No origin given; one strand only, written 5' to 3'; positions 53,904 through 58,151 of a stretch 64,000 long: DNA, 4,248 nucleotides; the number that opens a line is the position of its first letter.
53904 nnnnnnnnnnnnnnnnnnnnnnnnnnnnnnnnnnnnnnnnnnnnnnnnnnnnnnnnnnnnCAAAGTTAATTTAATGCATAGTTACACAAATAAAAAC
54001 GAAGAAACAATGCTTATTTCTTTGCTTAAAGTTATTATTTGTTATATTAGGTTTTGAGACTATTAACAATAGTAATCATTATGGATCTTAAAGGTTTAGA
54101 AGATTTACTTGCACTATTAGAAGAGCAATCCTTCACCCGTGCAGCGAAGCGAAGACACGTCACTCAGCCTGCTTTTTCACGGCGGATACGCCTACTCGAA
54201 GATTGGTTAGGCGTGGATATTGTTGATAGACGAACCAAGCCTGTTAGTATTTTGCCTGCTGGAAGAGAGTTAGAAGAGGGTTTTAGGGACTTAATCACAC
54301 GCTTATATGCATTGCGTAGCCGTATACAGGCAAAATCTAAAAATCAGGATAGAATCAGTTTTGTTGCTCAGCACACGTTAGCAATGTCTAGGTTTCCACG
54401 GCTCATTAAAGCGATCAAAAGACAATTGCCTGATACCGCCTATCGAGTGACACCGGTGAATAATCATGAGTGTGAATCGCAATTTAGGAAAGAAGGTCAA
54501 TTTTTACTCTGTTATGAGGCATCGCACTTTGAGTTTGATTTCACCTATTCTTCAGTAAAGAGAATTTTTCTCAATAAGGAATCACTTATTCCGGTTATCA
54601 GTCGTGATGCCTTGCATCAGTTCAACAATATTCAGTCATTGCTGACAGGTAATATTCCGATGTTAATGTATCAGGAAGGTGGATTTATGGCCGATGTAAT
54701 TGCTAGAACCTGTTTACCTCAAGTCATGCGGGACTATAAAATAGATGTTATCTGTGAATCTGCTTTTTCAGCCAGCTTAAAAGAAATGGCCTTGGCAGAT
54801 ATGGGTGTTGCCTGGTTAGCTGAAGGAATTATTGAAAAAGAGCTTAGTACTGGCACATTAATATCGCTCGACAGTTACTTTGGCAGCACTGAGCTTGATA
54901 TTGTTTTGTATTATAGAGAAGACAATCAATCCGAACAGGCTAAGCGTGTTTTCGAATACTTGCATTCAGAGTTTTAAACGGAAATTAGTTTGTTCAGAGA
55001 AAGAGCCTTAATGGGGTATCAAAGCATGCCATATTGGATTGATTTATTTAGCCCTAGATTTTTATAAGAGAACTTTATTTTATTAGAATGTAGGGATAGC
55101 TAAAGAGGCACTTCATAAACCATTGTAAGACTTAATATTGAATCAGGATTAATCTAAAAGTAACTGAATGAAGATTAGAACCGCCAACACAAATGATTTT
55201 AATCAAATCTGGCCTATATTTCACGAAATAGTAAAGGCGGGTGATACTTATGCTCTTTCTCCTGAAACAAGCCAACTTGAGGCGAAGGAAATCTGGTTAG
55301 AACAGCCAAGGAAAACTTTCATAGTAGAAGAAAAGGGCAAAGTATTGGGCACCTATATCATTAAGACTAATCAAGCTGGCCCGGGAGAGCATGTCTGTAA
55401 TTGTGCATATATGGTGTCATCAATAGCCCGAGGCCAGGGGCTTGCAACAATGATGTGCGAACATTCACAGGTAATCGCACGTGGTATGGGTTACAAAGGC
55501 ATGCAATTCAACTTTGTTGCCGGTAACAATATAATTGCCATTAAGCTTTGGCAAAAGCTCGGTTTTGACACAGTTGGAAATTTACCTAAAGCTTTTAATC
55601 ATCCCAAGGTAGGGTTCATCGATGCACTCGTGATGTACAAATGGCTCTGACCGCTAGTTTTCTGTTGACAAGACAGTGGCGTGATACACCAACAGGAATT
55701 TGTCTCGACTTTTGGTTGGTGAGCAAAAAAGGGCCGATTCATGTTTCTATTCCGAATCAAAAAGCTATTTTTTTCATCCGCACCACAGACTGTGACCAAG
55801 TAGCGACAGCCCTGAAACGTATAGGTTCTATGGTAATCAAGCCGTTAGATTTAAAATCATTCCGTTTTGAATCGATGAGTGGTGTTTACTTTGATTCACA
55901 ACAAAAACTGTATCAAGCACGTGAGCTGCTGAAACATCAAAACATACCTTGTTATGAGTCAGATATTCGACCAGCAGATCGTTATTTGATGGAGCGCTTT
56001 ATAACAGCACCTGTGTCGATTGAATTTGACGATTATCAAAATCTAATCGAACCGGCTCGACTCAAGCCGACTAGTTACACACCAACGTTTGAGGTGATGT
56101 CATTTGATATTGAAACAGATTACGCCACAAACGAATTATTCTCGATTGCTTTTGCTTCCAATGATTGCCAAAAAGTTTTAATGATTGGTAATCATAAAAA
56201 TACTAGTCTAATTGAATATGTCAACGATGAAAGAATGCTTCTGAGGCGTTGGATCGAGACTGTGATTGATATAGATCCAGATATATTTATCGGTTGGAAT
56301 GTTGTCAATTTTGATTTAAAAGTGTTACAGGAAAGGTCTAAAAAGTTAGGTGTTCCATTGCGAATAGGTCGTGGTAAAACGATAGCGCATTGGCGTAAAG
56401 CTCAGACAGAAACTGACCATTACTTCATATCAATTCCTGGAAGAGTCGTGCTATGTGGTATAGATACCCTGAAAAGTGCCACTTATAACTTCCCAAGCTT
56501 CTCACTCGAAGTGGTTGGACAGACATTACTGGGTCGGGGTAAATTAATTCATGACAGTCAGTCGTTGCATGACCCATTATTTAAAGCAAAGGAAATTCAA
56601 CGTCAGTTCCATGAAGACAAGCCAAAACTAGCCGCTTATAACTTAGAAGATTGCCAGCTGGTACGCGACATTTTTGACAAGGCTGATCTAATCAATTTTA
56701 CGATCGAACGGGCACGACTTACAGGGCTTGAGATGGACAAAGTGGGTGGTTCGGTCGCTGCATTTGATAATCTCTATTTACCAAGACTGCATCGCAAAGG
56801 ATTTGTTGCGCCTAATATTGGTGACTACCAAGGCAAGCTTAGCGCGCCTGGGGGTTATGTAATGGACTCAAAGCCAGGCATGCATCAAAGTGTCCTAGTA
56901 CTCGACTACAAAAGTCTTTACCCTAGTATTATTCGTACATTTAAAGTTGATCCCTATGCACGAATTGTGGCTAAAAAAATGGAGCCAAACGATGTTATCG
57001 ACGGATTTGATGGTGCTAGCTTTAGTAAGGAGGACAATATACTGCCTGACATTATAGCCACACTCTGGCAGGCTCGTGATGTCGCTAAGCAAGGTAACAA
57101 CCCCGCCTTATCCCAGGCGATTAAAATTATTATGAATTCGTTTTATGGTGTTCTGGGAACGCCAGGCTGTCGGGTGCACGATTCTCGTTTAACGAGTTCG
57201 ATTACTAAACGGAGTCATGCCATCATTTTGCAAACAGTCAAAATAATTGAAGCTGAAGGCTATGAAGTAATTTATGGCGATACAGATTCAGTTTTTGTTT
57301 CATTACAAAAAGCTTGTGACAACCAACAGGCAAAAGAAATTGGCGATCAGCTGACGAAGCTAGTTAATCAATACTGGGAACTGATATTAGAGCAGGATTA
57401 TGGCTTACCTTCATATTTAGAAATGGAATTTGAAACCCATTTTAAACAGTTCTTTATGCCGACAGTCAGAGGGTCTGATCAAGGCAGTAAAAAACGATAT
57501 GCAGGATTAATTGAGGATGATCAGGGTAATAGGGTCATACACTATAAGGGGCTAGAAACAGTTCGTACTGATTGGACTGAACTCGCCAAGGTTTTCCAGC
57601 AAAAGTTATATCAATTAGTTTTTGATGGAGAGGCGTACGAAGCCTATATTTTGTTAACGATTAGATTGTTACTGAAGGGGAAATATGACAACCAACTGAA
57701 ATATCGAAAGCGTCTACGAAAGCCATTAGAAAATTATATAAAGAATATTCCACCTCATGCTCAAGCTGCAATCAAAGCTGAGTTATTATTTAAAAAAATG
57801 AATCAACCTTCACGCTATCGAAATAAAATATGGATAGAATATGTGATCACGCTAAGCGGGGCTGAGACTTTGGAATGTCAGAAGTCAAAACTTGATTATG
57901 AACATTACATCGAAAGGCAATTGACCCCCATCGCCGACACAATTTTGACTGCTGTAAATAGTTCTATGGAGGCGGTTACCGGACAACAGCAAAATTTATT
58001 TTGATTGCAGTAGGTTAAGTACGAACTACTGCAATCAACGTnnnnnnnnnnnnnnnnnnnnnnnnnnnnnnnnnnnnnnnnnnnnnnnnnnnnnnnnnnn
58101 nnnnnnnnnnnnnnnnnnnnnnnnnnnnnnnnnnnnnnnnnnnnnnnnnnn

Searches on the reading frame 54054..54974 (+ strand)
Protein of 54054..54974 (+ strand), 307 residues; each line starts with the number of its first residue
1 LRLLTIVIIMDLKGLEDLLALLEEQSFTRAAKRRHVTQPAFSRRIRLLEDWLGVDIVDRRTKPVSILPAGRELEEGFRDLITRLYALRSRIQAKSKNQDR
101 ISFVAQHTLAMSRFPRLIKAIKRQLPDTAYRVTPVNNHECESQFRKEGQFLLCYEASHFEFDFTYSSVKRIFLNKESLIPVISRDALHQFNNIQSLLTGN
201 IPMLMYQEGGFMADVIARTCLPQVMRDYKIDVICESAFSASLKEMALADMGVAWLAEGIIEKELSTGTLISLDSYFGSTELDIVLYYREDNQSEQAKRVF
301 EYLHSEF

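Call 59: search_protein_families(library=pfam, max_evalue=1e-8, proteins=[window:54054-54974:+])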
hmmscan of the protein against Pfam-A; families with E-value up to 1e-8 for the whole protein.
window:54054-54974:+ (307 aa): 2 families
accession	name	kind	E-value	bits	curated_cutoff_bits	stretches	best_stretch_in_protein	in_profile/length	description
PF00126.33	HTH_1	-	1.2e-16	60.8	26.6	1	13-71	2-60/60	Bacterial regulatory helix-turn-helix protein, lysR family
PF03466.25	LysR_substrate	-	8.1e-15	55.2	28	1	97-306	4-207/209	LysR substrate binding domain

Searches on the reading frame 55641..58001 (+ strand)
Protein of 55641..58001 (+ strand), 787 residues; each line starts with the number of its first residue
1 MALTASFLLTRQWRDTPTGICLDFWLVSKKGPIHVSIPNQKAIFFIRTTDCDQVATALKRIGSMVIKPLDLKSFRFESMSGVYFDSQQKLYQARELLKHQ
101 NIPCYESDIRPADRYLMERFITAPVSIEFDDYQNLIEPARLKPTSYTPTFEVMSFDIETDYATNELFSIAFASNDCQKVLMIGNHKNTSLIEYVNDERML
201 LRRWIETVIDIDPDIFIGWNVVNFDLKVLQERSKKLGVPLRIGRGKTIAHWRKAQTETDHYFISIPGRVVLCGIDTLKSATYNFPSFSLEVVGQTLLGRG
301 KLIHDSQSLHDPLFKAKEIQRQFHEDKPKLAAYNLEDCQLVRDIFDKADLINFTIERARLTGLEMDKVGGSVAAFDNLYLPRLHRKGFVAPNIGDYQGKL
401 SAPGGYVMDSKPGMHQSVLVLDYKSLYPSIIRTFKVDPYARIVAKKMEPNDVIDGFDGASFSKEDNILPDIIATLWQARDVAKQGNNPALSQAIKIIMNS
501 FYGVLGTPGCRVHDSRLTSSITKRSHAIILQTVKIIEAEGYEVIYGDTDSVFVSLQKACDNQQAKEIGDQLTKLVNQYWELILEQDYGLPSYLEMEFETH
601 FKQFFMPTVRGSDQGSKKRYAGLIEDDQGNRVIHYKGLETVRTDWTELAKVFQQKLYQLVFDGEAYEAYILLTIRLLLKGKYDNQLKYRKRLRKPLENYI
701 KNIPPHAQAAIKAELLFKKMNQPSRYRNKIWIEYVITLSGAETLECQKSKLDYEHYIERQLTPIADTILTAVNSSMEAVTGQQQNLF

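Call 59: search_protein_families(library=pfam, max_evalue=1e-8, proteins=[window:55641-58001:+])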
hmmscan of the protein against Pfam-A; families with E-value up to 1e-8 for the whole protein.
window:55641-58001:+ (787 aa): 3 families
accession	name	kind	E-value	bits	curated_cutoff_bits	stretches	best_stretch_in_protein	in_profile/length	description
PF00136.26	DNA_pol_B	-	5.5e-36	124.8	23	1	380-761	20-442/453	DNA polymerase family B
PF03104.25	DNA_pol_B_exo1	-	2.9e-17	63.3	23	1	124-290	43-240/242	DNA polymerase family B, exonuclease domain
PF21474.3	DNApolII_N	-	1.4e-13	50.8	25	1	7-41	2-36/36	DNA polymerase II, N-terminal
